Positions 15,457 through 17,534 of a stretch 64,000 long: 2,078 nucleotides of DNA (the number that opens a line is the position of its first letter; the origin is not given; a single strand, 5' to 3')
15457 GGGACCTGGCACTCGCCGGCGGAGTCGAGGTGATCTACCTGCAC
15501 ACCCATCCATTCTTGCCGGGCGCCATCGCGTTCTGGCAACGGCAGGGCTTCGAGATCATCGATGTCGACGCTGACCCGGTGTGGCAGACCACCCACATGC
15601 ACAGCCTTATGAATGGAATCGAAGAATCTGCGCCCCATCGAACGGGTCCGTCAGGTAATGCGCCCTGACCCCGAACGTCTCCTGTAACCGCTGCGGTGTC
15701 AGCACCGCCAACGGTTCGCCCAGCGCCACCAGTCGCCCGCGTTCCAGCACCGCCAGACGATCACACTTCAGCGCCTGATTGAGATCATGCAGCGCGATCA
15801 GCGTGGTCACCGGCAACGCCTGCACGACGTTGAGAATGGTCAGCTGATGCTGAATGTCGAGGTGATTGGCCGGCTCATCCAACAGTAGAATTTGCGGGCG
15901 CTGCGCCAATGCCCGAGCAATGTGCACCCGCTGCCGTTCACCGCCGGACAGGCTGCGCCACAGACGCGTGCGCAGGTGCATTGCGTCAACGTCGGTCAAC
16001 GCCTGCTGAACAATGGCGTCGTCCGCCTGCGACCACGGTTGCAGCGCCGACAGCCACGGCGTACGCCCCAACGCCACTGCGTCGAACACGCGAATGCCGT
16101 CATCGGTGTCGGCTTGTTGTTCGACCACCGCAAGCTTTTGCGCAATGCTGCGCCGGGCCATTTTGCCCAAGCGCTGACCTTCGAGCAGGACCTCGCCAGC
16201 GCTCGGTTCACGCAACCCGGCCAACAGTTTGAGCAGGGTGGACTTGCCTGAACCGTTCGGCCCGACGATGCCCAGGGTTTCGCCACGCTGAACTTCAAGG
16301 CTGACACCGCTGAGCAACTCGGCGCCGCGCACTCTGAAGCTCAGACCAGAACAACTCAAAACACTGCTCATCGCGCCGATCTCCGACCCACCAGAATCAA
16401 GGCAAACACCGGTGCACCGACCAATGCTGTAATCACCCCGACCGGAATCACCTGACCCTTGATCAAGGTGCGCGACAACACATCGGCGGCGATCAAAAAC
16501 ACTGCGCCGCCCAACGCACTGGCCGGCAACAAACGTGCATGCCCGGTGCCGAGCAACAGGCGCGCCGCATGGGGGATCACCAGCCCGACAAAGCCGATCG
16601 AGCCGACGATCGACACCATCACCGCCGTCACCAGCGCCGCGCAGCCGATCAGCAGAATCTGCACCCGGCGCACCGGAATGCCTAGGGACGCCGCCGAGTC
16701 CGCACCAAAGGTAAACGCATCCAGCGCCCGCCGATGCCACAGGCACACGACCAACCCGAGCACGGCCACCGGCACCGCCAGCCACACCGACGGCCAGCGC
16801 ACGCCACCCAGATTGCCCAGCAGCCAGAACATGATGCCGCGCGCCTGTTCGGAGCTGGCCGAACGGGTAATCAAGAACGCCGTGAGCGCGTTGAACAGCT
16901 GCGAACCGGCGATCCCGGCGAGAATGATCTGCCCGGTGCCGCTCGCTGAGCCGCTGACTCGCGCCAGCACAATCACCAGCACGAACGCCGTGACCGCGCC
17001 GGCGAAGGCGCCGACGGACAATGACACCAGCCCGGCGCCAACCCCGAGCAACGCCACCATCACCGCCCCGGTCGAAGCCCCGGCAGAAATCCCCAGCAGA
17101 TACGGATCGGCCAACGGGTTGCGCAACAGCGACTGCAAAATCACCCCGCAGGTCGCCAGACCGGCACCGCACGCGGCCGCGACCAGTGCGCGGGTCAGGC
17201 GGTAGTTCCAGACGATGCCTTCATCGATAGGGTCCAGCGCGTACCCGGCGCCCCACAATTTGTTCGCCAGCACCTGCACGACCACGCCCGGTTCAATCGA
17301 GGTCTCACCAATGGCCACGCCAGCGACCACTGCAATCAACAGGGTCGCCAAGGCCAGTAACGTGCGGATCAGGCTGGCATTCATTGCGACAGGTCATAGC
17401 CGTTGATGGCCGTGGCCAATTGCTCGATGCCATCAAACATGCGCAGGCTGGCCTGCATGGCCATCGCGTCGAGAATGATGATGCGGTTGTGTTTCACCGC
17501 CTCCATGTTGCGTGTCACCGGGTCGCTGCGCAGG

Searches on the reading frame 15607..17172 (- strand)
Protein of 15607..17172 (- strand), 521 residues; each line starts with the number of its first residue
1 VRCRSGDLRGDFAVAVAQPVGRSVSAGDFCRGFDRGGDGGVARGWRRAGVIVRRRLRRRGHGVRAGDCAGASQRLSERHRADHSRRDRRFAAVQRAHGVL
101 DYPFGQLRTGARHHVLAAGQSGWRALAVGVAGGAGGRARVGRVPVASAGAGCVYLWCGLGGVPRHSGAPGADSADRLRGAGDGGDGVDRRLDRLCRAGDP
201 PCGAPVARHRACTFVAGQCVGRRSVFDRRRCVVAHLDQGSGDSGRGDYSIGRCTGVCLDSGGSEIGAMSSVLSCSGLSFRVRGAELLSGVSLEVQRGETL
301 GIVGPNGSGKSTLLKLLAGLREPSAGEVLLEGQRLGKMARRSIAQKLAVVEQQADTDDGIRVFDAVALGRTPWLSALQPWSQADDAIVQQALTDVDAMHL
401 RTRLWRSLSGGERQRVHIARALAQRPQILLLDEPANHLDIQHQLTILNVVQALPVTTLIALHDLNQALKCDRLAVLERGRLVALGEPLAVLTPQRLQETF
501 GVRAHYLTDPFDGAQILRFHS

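Call 6: search_protein_families(library=ncbifam, proteins=[window:15607-17172:-])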
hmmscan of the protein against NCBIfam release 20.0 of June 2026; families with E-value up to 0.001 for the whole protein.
window:15607-17172:- (521 aa): 188 families (the best 25 are shown)
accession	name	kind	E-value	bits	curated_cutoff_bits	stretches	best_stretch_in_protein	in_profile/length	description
TIGR03873.1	F420-0_ABC_ATP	hypoth_equivalog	2.3e-83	279.4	372.4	1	272-519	2-253/256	putative F420-0 ABC transporter ATP-binding protein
NF052485.1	sider_ATP_EitC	equivalog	1.1e-81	274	485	1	275-516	6-248/251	siderophore ABC transporter ATP-binding protein EitC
NF010068.0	PRK13548.1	equivalog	3.9e-65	219.5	261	1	269-515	3-255/261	heme ABC transporter ATP-binding protein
NF007082.0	PRK09536.1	equivalog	2e-62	211.6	537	1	271-515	3-251/402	corrinoid ABC transporter ATPase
NF008409.0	PRK11231.1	equivalog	1.3e-58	198.4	375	1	277-513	8-248/255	Fe(3+) dicitrate ABC transporter ATP-binding protein FecE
NF007863.0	PRK10575.1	equivalog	9.5e-55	185.7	433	1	271-515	11-260/265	Fe3+-hydroxamate ABC transporter ATP-binding protein FhuC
NF007606.0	PRK10253.1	equivalog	2.2e-42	145.3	497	1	290-515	26-256/266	iron-enterobactin ABC transporter ATP-binding protein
TIGR03797.1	NHLM_micro_ABC2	equivalog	5.5e-42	144.1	709.4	1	268-487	448-668/686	NHLP bacteriocin export ABC transporter permease/ATPase subunit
NF053840.1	MnTportMntADein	equivalog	3.1e-39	135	400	1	273-502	3-231/240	manganese ABC transporter ATP-binding protein MntA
NF040873.1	AztA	equivalog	5.6e-38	130.4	220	1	282-474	3-189/191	zinc ABC transporter ATP-binding protein AztA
TIGR03796.1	NHLM_micro_ABC1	equivalog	1.3e-37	129.5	853.3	1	279-486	487-694/710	NHLP family bacteriocin export ABC transporter peptidase/permease/ATPase subunit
NF002981.0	PRK03695.1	equivalog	1.7e-37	129.2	281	1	285-507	14-241/253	vitamin B12 ABC transporter ATP-binding protein BtuD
TIGR03771.1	anch_rpt_ABC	equivalog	2.5e-37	128.8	268.8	1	292-504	1-213/223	anchored repeat-type ABC transporter ATP-binding subunit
TIGR04520.1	ECF_ATPase_1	equivalog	5.3e-37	127.7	315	1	283-498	14-231/269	energy-coupling factor transporter ATPase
TIGR02315.1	ABC_phnC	equivalog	1.4e-36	126.2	266.1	1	283-489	14-232/243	phosphonate ABC transporter ATP-binding protein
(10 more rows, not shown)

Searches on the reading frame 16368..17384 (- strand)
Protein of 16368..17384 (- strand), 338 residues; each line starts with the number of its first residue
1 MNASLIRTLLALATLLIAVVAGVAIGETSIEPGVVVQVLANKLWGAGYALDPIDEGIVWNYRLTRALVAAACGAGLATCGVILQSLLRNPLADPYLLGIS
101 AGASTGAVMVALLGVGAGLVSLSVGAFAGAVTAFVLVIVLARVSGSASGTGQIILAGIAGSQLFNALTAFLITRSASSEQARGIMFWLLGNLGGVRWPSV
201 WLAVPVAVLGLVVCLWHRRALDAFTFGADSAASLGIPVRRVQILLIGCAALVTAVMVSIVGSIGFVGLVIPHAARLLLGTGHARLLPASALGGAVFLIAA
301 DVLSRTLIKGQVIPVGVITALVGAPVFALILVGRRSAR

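Call 6: search_protein_families(library=ncbifam, proteins=[window:16368-17384:-])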
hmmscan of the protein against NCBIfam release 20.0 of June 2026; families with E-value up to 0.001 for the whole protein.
window:16368-17384:- (338 aa): 18 families
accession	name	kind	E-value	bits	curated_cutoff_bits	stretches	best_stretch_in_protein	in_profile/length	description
TIGR03869.1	F420-0_ABCperm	hypoth_equivalog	1.2e-89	300.9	437.35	1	15-337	2-324/325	putative F420-0 ABC transporter permease subunit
NF007081.0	PRK09535.1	equivalog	2.1e-63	214.9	461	1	48-334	81-361/366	vitamin B12 ABC transporter permease BtuC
NF003001.0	PRK03784.1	equivalog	7.9e-61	206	334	1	48-335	45-329/332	vitamin B12 ABC transporter permease BtuC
NF007867.0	PRK10577.1-3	subfamily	2.8e-56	191.2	849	1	11-337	393-708/710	Fe(3+)-hydroxamate ABC transporter permease FhuB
NF007866.0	PRK10577.1-2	equivalog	5.1e-54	183.7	554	1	50-334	383-663/666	Fe(3+)-hydroxamate ABC transporter permease FhuB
NF007871.0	PRK10577.2-2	equivalog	2e-53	181.9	899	1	14-331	367-673/679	Fe(3+)-hydroxamate ABC transporter permease FhuB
NF007299.0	PRK09777.1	equivalog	4.2e-53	180.7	406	1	28-333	19-316/318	Fe(3+) dicitrate ABC transporter permease subunit FecD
NF008407.0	PRK11228.1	equivalog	3.5e-51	174.1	396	1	54-331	50-326/330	iron-dicitrate ABC transporter permease FecC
NF007872.0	PRK10577.2-3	equivalog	1.6e-49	168.9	727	1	9-336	357-671/676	Fe(3+)-hydroxamate ABC transporter permease FhuB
NF007873.0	PRK10577.2-4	equivalog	1.1e-42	146.6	1012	1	9-334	329-643/646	Fe(3+)-hydroxamate ABC transporter permease FhuB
NF007759.0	PRK10440.1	equivalog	4.1e-41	141.3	422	1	9-332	13-324/330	iron-enterobactin ABC transporter permease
NF007870.0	PRK10577.2-1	equivalog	4.5e-41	141.2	1355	1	15-331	365-670/678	Fe(3+)-hydroxamate ABC transporter permease FhuB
NF007869.0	PRK10577.1-6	equivalog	6.9e-40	137.1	954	1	7-336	380-698/703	Fe(3+)-hydroxamate ABC transporter permease FhuB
NF007760.0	PRK10441.1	equivalog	2.9e-39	135.1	428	1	10-335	15-329/335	Fe(3+)-siderophore ABC transporter permease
NF007868.0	PRK10577.1-5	equivalog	7.1e-33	114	943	1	57-331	391-661/666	Fe(3+)-hydroxamate ABC transporter permease FhuB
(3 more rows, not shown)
